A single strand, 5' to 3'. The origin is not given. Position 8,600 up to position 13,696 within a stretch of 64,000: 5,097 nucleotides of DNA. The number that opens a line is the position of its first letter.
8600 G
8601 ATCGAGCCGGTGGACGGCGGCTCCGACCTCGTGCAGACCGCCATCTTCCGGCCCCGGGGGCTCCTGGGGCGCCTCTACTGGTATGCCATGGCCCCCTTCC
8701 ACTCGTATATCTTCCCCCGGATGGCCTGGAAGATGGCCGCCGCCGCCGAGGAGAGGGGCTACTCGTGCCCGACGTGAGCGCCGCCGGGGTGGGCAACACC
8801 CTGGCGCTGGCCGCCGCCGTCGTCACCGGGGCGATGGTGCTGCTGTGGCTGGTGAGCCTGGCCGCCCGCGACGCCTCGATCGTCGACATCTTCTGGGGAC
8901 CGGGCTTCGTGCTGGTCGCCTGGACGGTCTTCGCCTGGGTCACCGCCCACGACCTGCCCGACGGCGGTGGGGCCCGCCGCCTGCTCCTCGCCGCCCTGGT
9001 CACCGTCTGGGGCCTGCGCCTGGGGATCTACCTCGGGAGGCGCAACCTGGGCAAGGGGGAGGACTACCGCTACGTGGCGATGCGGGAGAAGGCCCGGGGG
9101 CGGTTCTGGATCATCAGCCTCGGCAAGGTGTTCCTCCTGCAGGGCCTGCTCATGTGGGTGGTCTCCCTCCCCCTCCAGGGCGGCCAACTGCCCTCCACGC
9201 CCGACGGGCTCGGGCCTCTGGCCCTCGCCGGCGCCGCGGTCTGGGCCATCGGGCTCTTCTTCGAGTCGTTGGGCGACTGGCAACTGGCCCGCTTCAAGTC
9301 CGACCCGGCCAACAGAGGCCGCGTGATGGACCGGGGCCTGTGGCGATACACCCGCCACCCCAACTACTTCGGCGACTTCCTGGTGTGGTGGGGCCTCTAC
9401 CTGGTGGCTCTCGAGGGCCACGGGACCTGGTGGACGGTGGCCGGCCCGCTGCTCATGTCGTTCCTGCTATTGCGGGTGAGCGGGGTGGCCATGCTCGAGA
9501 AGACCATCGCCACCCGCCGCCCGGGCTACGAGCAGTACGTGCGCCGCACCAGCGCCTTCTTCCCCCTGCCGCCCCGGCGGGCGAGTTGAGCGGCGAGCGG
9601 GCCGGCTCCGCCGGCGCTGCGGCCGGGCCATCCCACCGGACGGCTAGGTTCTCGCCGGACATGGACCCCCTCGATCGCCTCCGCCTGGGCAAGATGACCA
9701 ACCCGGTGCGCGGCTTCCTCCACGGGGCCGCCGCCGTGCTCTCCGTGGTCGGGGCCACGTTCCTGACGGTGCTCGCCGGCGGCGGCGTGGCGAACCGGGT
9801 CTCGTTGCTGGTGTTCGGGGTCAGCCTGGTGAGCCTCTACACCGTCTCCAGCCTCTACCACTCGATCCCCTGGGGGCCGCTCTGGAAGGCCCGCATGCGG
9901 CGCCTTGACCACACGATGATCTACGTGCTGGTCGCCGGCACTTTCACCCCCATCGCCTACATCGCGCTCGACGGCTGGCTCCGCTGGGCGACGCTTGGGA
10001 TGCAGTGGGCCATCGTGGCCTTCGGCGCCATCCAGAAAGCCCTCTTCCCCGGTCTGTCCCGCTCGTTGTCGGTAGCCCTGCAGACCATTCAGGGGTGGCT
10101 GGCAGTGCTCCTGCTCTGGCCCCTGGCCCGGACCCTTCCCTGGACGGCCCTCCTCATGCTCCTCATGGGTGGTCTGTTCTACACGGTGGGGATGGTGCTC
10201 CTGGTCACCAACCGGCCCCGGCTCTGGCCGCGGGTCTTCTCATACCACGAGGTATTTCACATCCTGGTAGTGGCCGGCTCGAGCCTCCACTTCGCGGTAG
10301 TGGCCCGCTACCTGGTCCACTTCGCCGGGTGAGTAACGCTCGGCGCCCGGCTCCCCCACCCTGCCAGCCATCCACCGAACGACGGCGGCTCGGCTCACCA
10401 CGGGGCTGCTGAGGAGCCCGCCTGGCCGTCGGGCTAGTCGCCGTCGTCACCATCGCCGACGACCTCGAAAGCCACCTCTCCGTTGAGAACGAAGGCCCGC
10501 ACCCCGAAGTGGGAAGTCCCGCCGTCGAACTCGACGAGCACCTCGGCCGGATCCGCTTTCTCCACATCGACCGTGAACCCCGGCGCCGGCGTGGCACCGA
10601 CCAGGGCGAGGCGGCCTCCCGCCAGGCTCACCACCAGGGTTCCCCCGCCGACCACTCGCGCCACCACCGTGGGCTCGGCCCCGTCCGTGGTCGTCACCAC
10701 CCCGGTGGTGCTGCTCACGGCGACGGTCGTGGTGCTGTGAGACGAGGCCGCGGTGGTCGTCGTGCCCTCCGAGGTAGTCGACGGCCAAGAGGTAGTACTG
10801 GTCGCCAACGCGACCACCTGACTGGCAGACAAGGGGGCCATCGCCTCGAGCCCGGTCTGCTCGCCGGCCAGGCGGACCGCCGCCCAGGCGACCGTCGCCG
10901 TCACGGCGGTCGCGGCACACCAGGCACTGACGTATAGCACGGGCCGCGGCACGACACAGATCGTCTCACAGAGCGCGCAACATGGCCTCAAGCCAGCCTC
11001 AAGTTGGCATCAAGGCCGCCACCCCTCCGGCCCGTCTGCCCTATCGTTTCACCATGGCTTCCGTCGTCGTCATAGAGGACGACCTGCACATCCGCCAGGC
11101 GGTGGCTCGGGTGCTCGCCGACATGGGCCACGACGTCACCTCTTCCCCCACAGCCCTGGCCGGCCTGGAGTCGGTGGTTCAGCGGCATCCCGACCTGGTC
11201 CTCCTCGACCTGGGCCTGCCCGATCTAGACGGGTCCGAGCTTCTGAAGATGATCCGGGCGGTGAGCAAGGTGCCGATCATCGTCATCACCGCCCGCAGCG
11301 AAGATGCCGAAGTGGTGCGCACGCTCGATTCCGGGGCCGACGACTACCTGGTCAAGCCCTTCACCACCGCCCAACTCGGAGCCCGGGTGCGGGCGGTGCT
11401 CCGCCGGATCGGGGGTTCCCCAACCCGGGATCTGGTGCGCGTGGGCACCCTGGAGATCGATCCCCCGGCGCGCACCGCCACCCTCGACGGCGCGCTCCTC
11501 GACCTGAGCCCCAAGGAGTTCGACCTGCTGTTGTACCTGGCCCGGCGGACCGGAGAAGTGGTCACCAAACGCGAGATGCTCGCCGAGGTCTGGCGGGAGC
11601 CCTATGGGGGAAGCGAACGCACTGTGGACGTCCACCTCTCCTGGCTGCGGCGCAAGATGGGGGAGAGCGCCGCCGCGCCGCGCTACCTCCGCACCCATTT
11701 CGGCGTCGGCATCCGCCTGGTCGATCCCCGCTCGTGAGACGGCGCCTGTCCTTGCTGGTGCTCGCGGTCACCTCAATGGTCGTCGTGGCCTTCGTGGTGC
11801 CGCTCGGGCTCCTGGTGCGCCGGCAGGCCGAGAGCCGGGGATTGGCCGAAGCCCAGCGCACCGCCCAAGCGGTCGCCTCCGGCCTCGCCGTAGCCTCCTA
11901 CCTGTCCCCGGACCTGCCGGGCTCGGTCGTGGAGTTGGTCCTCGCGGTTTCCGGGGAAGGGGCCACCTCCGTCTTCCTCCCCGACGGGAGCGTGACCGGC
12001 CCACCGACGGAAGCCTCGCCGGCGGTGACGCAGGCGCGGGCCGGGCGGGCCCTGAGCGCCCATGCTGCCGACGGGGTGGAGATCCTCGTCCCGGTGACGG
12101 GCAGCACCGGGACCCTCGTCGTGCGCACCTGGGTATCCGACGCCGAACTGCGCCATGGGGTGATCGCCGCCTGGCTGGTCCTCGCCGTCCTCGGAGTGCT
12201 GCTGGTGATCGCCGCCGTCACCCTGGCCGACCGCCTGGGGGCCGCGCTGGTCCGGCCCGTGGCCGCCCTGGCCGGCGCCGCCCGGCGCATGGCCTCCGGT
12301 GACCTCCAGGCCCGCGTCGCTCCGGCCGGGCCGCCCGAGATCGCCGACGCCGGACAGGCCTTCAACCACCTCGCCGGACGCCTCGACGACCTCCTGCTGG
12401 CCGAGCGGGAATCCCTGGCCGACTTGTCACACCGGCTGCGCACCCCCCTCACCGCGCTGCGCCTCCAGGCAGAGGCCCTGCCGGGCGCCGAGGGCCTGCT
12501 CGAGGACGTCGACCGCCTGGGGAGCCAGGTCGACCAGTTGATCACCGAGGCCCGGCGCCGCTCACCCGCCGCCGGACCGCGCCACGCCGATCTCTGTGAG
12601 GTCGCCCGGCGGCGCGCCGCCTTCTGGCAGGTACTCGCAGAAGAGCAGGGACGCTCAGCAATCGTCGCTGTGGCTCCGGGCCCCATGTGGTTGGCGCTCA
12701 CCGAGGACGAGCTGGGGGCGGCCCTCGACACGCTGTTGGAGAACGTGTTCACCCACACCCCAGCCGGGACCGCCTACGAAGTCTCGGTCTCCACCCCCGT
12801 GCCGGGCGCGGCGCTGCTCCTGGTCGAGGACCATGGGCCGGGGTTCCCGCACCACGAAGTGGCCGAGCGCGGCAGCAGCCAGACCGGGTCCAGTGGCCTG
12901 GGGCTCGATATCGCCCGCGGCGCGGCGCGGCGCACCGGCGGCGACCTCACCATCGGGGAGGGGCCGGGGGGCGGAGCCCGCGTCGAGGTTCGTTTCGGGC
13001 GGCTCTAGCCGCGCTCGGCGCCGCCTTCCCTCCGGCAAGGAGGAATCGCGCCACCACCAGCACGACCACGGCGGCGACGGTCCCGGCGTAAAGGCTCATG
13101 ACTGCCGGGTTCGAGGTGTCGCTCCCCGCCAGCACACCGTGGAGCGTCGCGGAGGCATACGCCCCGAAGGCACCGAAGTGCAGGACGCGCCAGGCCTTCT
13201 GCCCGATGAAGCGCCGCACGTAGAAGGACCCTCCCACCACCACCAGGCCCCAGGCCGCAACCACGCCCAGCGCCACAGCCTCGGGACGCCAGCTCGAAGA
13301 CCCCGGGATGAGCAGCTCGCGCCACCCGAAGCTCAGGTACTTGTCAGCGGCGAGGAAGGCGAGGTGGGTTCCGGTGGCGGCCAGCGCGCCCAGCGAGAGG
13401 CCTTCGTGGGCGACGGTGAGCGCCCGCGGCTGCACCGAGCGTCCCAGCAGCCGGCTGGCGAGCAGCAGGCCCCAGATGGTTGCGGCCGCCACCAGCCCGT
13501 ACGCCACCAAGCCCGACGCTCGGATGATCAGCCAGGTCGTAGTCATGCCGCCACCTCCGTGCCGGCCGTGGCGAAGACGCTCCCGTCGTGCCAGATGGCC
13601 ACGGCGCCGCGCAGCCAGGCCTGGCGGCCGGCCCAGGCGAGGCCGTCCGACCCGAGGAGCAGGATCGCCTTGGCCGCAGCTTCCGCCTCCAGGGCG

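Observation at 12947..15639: Translationally coupled five-gene ApbE / ferric-reductase-TM cassette with three uncharacterised secreted proteins and no recognisable FMN-binding substrate domain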

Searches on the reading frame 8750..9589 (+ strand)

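Call 61: search_protein_families(library=pfam, max_evalue=0.01, proteins=[window:8750-9589:+])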
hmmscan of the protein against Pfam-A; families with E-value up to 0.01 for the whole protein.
window:8750-9589:+ (279 aa): 4 families
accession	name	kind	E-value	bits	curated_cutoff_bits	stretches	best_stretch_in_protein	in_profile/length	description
PF06966.17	DUF1295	-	1.5e-74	250.9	20.4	1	32-267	1-235/235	Protein of unknown function (DUF1295)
PF02544.21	Steroid_dh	-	1.3e-05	25.7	22.6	1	159-225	43-109/150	3-oxo-5-alpha-steroid 4-dehydrogenase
PF04191.18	PEMT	-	4.3e-05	24.3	25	1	163-240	20-90/105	Phospholipid methyltransferase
PF04140.19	ICMT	-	0.00014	22.6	24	1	189-231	32-72/95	Isoprenylcysteine carboxyl methyltransferase (ICMT) family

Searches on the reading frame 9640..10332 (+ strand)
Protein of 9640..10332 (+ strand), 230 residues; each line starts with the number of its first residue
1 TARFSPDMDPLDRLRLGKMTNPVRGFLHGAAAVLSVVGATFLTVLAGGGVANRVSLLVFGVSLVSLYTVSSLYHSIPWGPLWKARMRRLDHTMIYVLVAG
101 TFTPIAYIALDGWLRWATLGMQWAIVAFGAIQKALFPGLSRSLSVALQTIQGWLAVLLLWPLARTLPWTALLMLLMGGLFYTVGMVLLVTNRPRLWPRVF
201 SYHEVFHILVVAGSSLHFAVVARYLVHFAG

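Call 61: search_protein_families(library=pfam, max_evalue=0.01, proteins=[window:9640-10332:+])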
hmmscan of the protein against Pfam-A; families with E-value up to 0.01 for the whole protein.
window:9640-10332:+ (230 aa): 1 family
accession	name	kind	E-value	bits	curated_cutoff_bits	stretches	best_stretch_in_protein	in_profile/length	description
PF03006.26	HlyIII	-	1.3e-36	126.8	26.2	1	20-218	5-224/224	Haemolysin-III related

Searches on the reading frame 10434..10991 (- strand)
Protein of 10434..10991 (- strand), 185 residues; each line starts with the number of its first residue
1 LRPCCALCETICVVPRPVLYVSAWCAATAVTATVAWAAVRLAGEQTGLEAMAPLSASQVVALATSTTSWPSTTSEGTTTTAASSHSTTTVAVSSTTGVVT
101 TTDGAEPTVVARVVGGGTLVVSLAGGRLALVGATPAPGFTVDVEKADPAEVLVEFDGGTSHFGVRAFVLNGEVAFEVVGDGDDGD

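Call 3: search_protein_families(library=pfam, max_evalue=1, proteins=[window:10434-10991:-])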
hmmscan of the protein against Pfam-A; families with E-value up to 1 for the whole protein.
window:10434-10991:- (185 aa): 0 families

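Call 6: search_protein_families(library=ncbifam, max_evalue=1, proteins=[window:10434-10991:-])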
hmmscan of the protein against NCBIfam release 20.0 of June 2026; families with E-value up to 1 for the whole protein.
window:10434-10991:- (185 aa): 1 family
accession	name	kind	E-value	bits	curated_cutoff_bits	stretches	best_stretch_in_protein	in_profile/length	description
NF041534.1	rodZ_Strepcoccus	equivalog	0.18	11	375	1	53-129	138-216/275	cytoskeleton protein RodZ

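Call 61: search_protein_families(library=pfam, max_evalue=0.01, proteins=[window:10434-10991:-])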
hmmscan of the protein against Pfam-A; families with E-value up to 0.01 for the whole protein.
window:10434-10991:- (185 aa): 0 families

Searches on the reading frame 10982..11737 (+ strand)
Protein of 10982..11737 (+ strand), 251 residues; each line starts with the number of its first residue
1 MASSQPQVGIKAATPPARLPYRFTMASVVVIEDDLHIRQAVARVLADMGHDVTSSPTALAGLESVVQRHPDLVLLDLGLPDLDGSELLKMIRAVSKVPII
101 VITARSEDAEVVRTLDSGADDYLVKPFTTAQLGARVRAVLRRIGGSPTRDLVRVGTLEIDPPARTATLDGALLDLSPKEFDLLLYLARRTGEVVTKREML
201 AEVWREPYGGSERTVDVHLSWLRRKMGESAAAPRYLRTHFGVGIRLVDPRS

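Call 3: search_protein_families(library=pfam, max_evalue=1, proteins=[window:10982-11737:+])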
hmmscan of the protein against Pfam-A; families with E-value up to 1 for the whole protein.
window:10982-11737:+ (251 aa): 5 families
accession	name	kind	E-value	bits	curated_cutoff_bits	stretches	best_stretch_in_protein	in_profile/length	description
PF00072.30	Response_reg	-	2.5e-26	92.5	30.2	1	28-136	1-110/111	Response regulator receiver domain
PF00486.34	Trans_reg_C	-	1.7e-21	76.5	26.2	1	173-246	4-77/77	Transcriptional regulatory protein, C terminal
PF21695.3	GlnR_1st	-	0.032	14.6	27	1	39-138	13-109/111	Transcription regulator GlnR, N-terminal domain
PF13646.12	HEAT_2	-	0.13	13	27.7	1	33-71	43-76/88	HEAT repeats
PF00196.25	GerE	-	0.13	12.4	23.5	1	211-227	30-46/57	Bacterial regulatory proteins, luxR family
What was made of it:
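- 10982..11737 (+): OmpR-family response regulator. The true start is probably the ATG near 11054. Response_reg 2.5e-26 and Trans_reg_C 1.7e-21 (call 3).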

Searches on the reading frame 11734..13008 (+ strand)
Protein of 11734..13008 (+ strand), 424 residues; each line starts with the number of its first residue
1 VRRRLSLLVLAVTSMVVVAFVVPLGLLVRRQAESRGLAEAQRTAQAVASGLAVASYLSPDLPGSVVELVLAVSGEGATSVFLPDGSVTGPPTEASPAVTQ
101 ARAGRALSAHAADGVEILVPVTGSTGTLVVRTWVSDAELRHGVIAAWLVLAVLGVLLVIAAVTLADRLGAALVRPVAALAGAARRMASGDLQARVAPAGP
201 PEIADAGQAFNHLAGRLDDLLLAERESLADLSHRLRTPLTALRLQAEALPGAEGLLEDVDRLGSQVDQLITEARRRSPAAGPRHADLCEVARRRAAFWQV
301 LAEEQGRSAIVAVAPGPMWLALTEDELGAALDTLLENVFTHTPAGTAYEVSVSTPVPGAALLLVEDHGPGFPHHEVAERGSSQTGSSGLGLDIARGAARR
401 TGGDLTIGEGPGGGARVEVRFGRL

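Call 3: search_protein_families(library=pfam, max_evalue=1, proteins=[window:11734-13008:+])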
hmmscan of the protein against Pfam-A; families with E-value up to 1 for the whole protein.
window:11734-13008:+ (424 aa): 3 families
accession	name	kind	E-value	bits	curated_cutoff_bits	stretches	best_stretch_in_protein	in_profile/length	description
PF02518.31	HATPase_c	-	9.4e-14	52.2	26.4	1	324-421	3-107/111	Histidine kinase-, DNA gyrase B-, and HSP90-like ATPase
PF00672.30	HAMP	-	1.4e-12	48.2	25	1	168-218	2-52/53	HAMP domain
PF00512.31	HisKA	-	1.2e-08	35.3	26.9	1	225-273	3-61/66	His Kinase A (phospho-acceptor) domain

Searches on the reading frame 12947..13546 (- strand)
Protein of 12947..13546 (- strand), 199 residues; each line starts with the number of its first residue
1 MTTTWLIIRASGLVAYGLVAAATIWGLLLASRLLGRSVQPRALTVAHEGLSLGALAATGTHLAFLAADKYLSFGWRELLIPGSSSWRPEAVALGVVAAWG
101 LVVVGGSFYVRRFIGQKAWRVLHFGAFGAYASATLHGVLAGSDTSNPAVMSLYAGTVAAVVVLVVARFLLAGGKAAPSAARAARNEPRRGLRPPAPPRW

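Call 3: search_protein_families(library=pfam, max_evalue=1, proteins=[window:12947-13546:-])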
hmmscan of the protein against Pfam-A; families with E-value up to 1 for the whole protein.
window:12947-13546:- (199 aa): 0 families

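Call 6: search_protein_families(library=ncbifam, max_evalue=1, proteins=[window:12947-13546:-])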
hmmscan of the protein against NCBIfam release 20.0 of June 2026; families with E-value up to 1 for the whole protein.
window:12947-13546:- (199 aa): 0 families

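Call 16: search_solved_structures(query=window:12947-13546:-, max_evalue=10, show_alignments=3)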
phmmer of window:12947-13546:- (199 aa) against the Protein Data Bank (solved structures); distinct sequences matched with E-value up to 10: 1.
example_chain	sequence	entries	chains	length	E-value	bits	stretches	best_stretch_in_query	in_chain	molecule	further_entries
9lts_A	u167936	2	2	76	0.22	14.5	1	90-122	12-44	Protein LRC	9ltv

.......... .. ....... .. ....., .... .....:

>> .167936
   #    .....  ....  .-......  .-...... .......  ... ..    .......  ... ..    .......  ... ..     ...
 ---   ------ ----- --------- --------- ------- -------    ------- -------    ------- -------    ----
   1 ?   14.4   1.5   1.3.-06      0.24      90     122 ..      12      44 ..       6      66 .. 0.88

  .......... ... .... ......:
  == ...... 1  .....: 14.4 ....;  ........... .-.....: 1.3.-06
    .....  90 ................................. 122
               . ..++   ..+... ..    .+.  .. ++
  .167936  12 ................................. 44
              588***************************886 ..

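Call 21: search_solved_structures(query=A1, max_evalue=10, show_alignments=3)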
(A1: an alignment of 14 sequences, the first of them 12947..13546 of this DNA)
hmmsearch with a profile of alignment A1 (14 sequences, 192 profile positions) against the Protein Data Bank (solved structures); distinct sequences matched with E-value up to 10: 3.
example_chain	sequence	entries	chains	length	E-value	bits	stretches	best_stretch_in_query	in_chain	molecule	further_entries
8qta_A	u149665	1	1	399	0.39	13.7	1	88-138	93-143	FAD-binding FR-type domain-containing protein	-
8qt6_A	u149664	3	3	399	0.39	13.7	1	88-138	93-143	FAD-binding FR-type domain-containing protein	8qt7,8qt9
8qq7_A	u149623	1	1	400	0.39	13.7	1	88-138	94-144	FAD-binding FR-type domain-containing protein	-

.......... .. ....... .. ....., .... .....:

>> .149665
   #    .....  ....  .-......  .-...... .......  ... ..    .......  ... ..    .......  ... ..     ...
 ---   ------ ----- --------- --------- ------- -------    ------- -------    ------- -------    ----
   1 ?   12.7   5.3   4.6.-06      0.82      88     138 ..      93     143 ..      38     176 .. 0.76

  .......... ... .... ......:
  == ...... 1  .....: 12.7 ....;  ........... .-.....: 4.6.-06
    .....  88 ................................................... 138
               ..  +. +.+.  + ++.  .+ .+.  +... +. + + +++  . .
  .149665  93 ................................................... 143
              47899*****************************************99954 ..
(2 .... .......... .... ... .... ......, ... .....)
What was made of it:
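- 12947..13546 (-): frd: 199-aa ferric-reductase-domain (MsrQ-like) cytochrome b, with 5 predicted TM helices and His47/His61 and His123/His136. The profile's top PDB hit is SpNOX 8qq7 at E=0.39 (call 21).
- The top PDB profile hit is a bacterial NOX (call 21).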

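Call 22: search_protein_families(library=pfam, alignment_id=A1, max_evalue=10)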
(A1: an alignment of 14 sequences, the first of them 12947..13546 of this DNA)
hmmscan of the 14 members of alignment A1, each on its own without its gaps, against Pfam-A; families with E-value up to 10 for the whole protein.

A. member 1, window:12947-13546:- (199 aa): 1 family
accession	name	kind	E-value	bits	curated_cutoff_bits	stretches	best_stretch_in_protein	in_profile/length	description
PF17647.6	DUF5518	-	2.6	8.6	27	0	126-179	27-81/116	Family of unknown function (DUF5518)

B. families by the number of members that match (of 14 scanned): 18 families
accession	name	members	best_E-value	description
PF01794.25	Ferric_reduct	13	8.3e-07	Ferric reductase like transmembrane component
PF14358.11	DUF4405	2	0.15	Domain of unknown function (DUF4405)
PF11990.13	DUF3487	2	0.27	Protein of unknown function (DUF3487)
PF17647.6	DUF5518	2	1.4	Family of unknown function (DUF5518)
PF17909.6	Htr2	1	0.026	Htr2 transmembrane domain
PF02674.22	Colicin_V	1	0.04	Colicin V production protein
PF11677.13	DUF3273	1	0.067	Protein of unknown function (DUF3273)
PF01292.26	Ni_hydr_CYTB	1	0.15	Prokaryotic cytochrome b561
PF06947.17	DUF1290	1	0.26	Protein of unknown function (DUF1290)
PF07856.17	Orai-1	1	0.34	Mediator of CRAC channel activity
PF12679.13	ABC2_membrane_2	1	2.3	ABC-2 family transporter protein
PF19606.4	DUF6111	1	2.7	Family of unknown function (DUF6111)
PF06785.16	UPF0242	1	3.3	Uncharacterised protein family (UPF0242) N-terminus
PF14110.11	DUF4282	1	3.9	Domain of unknown function (DUF4282)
PF13301.11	DUF4079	1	4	Protein of unknown function (DUF4079)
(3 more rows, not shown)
